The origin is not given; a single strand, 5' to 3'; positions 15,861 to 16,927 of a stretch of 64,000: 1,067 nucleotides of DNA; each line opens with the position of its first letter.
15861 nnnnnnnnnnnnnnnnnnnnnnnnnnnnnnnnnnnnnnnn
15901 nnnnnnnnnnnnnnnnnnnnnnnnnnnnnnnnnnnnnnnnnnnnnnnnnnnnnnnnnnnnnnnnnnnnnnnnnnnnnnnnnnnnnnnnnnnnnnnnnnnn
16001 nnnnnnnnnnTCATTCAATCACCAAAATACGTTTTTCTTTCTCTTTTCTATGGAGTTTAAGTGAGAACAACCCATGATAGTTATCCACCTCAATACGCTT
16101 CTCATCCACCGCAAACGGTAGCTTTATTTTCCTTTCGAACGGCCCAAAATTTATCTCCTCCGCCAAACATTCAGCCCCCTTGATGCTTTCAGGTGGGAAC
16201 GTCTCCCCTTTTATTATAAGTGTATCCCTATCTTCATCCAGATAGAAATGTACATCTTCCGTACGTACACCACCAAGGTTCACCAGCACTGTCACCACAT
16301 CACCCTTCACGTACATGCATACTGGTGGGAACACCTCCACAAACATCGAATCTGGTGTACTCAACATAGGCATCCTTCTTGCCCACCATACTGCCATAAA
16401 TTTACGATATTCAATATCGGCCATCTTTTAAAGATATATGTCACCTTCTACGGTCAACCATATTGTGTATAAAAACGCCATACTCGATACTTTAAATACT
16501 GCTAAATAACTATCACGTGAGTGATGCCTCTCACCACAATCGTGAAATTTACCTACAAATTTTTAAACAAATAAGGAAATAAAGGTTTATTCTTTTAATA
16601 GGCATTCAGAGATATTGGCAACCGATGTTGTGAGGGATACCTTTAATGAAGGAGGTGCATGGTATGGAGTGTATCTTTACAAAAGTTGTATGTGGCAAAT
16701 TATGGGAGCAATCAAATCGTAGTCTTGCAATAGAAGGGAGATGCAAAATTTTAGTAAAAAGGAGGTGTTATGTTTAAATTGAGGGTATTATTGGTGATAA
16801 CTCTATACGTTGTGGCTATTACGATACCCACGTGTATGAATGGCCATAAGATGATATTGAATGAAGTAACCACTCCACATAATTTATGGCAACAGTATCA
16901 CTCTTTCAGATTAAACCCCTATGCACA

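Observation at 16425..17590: Composition-inverted ~1.1 kb islet between the hsp20-lon operon and the deacetylase gene, carrying a Cys-containing micro-ORF and a glycine-zipper membrane protein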

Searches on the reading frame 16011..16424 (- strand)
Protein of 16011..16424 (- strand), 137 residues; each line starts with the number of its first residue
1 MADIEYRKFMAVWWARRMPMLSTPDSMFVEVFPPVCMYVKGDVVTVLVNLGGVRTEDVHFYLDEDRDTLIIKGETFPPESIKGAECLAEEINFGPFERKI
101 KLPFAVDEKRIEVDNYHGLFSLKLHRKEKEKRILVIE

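Call 5: search_protein_families(library=pfam, proteins=[window:16011-16424:-], max_evalue=0.1)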
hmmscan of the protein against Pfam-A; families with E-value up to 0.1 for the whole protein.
window:16011-16424:- (137 aa): 1 family
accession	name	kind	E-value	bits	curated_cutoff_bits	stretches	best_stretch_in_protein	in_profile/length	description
PF00011.27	HSP20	-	1.1e-07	32.3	20.8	1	42-131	7-92/102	Hsp20/alpha crystallin family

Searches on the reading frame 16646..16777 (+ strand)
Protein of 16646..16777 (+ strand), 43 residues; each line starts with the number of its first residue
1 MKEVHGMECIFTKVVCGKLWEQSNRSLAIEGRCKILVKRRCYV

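Call 5: search_protein_families(library=pfam, proteins=[window:16646-16777:+], max_evalue=0.1)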
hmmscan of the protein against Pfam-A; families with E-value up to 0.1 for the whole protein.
window:16646-16777:+ (43 aa): 0 families

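Call 75: search_protein_families(library=phrogs, proteins=[window:16664-16774:+], max_evalue=0.01)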
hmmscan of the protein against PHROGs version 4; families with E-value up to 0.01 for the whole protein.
window:16664-16774:+ (37 aa): 0 families

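Call 76: search_protein_families(library=padloc, proteins=[window:16664-16774:+], max_evalue=0.01)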
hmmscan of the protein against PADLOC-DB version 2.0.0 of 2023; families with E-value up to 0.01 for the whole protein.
window:16664-16774:+ (37 aa): 0 families
